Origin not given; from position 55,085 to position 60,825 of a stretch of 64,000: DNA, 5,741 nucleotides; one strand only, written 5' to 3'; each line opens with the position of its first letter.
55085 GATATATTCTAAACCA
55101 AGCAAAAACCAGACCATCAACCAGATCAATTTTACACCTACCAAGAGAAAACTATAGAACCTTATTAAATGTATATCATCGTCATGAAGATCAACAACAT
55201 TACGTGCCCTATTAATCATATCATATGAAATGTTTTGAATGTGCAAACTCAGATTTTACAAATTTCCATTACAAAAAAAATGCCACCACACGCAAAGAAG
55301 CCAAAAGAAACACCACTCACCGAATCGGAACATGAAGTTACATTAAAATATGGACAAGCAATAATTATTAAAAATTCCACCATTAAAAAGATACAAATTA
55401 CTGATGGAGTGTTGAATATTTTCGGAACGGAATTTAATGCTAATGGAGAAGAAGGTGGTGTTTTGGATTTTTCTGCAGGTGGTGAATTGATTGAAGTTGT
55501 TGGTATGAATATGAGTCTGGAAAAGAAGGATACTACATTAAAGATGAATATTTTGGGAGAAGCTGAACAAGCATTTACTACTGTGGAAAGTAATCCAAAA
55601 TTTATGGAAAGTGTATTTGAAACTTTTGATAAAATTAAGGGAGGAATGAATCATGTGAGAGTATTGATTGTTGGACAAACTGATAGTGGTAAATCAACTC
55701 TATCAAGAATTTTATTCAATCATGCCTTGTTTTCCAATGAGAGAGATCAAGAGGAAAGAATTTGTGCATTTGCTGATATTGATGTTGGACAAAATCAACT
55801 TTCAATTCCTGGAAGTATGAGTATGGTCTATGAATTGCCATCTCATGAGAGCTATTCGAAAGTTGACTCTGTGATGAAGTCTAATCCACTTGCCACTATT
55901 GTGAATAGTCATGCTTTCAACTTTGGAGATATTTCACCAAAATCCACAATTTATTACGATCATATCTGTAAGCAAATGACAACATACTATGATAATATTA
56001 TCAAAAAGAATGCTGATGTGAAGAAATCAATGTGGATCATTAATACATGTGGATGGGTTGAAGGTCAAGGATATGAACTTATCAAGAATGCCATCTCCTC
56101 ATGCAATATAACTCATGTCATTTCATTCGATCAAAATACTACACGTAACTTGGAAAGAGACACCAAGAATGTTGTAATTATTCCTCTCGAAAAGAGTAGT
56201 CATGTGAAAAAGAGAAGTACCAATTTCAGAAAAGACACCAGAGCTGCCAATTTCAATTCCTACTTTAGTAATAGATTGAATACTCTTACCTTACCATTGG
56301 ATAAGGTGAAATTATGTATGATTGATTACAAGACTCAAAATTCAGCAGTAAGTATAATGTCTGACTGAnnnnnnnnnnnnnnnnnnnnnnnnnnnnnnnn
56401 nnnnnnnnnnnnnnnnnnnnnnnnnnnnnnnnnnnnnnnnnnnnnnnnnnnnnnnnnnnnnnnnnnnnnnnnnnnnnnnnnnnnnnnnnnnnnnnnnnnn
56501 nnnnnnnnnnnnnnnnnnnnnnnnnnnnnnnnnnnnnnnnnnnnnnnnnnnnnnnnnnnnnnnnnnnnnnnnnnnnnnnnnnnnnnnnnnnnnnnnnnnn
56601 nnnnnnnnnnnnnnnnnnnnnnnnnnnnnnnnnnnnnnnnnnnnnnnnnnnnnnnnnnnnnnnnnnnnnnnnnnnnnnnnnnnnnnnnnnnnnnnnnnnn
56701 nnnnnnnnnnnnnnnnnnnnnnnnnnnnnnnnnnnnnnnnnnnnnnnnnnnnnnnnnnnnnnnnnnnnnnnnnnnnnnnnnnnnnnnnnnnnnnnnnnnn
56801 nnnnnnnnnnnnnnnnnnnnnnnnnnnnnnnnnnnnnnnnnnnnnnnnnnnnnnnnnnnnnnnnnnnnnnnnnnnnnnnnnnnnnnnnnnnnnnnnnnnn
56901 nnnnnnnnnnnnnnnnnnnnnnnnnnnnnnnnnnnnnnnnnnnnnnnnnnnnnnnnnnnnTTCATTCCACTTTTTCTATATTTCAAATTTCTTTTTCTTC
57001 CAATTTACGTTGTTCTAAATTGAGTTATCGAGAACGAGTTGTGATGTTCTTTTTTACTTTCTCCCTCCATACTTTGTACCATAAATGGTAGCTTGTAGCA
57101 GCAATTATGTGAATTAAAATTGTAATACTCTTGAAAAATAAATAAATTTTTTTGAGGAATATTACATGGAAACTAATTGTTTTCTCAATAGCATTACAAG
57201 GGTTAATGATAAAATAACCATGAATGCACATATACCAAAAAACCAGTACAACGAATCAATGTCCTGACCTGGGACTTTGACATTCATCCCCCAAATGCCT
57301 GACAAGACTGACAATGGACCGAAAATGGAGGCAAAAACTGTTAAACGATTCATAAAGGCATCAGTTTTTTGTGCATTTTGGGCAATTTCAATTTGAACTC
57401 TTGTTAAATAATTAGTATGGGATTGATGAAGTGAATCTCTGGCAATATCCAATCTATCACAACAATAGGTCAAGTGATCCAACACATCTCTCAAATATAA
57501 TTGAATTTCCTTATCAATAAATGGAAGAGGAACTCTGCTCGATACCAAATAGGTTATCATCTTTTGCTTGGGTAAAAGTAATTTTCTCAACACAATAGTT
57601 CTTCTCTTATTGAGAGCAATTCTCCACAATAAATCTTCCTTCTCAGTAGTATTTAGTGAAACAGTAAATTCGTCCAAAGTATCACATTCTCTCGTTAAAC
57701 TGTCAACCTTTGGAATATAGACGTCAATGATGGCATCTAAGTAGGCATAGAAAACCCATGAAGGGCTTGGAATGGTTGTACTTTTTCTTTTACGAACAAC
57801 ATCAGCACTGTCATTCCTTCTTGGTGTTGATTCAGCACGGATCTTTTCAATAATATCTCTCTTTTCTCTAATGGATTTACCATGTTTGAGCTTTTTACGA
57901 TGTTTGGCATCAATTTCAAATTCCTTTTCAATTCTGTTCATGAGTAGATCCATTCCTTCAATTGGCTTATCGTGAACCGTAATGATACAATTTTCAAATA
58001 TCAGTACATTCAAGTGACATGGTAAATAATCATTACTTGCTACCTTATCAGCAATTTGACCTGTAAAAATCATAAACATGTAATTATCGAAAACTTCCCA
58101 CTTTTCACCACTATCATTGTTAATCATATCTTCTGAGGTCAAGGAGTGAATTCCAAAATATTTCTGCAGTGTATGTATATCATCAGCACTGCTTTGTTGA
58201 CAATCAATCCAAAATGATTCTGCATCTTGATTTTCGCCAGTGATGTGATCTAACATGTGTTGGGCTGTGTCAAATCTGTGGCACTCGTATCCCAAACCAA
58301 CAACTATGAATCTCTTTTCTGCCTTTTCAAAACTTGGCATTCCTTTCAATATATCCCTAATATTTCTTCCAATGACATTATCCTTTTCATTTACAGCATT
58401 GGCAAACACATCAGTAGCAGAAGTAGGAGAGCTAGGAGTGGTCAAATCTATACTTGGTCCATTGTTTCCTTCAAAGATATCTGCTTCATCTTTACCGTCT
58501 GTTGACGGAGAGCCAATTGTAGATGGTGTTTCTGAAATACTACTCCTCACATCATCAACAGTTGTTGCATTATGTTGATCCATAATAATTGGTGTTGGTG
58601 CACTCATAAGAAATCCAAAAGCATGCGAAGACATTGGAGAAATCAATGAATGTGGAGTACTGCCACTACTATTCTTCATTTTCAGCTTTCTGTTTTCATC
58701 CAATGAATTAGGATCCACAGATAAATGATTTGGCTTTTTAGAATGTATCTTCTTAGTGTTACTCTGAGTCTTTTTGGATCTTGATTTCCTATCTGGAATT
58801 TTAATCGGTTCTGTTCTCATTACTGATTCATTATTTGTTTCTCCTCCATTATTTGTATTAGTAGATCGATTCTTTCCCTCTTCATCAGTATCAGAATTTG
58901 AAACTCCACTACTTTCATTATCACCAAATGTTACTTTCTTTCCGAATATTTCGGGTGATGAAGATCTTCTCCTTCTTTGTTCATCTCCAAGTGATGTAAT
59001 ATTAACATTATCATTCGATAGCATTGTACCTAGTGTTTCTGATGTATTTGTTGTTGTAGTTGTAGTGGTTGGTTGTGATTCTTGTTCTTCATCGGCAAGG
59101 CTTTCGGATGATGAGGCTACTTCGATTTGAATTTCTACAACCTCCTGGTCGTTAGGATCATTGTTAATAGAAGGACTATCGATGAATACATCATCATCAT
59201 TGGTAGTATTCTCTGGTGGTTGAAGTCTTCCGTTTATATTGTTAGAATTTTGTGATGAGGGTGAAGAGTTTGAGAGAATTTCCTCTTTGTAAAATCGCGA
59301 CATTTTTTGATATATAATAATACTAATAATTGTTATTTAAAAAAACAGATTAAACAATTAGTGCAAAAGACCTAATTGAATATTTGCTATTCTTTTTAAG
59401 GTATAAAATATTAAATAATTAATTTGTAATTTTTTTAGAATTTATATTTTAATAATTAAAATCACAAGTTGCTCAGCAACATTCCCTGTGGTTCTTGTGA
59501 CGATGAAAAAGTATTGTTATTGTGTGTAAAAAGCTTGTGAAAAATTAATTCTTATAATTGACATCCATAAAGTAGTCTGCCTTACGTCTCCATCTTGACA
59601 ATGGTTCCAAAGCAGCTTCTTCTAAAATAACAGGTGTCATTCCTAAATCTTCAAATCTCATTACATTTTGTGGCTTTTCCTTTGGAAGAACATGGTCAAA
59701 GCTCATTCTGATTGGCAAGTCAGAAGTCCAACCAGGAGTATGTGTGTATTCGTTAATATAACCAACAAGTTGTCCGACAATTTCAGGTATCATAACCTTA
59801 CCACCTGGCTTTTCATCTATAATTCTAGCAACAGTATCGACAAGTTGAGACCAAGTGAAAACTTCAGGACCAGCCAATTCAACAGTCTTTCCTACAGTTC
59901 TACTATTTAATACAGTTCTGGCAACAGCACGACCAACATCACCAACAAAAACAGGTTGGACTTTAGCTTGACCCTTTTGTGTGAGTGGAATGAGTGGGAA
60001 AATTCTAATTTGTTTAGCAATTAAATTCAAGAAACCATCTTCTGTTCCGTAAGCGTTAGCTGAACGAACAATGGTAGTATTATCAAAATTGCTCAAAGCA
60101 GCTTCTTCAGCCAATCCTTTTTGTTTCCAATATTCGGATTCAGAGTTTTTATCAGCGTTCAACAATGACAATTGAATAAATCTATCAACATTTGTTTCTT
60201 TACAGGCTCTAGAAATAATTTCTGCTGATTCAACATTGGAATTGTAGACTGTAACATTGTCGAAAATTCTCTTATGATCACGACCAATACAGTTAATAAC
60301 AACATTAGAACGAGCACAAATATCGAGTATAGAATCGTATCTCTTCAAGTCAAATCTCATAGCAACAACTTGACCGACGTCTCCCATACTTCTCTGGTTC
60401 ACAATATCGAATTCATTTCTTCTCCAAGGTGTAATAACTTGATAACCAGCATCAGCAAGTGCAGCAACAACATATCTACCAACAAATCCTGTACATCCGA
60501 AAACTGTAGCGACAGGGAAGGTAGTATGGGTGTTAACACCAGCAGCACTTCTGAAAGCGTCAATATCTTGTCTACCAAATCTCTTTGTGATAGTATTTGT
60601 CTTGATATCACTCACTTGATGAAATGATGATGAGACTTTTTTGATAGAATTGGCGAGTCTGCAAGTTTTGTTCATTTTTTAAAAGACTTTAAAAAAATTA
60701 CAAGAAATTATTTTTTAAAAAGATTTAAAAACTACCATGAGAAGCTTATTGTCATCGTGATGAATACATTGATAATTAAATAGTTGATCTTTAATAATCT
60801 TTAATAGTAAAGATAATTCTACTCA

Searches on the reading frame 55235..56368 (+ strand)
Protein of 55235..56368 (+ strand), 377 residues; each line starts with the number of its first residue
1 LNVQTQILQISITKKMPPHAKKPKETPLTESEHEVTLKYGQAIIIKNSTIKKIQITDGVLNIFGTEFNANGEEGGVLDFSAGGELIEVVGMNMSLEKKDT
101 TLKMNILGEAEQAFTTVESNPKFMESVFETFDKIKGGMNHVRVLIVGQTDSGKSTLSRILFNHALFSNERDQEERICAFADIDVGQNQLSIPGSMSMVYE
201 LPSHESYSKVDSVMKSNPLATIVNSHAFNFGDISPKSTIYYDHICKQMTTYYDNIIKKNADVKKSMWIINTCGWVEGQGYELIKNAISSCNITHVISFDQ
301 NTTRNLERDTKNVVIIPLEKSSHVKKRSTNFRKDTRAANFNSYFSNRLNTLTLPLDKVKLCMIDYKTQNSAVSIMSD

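Call 59: search_protein_families(library=pfam, proteins=[window:55235-56368:+], max_evalue=0.001)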
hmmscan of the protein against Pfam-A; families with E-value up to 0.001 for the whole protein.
window:55235-56368:+ (377 aa): 1 family
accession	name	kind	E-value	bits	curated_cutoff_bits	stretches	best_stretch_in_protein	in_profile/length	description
PF16575.11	CLP1_P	-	1.3e-41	142.9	26.6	1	147-346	1-188/188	mRNA cleavage and polyadenylation factor CLP1 P-loop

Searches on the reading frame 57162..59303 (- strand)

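Call 59: search_protein_families(library=pfam, proteins=[window:57162-59303:-], max_evalue=0.001)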
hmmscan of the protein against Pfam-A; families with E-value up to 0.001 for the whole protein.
window:57162-59303:- (713 aa): 1 family
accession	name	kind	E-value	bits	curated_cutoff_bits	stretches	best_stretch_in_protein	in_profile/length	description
PF01544.23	CorA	-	7.4e-48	163.8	27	2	503-708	94-292/292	CorA-like Mg2+ transporter protein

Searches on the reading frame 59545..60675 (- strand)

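Call 59: search_protein_families(library=pfam, proteins=[window:59545-60675:-], max_evalue=0.001)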
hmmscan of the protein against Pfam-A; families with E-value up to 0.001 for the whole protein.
window:59545-60675:- (376 aa): 4 families
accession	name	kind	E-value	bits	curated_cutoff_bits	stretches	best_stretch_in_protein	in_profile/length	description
PF01370.27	Epimerase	-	5.4e-15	55.9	20.9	1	57-258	2-228/240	NAD dependent epimerase/dehydratase family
PF13460.12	NAD_binding_10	-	8.2e-09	36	27.2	1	60-189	1-118/184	NAD(P)H-binding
PF05368.20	NmrA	-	1.7e-08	34.9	27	1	57-288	6-236/298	NmrA-like family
PF01073.25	3Beta_HSD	-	2.1e-06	27.4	22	1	58-172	2-117/280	3-beta hydroxysteroid dehydrogenase/isomerase family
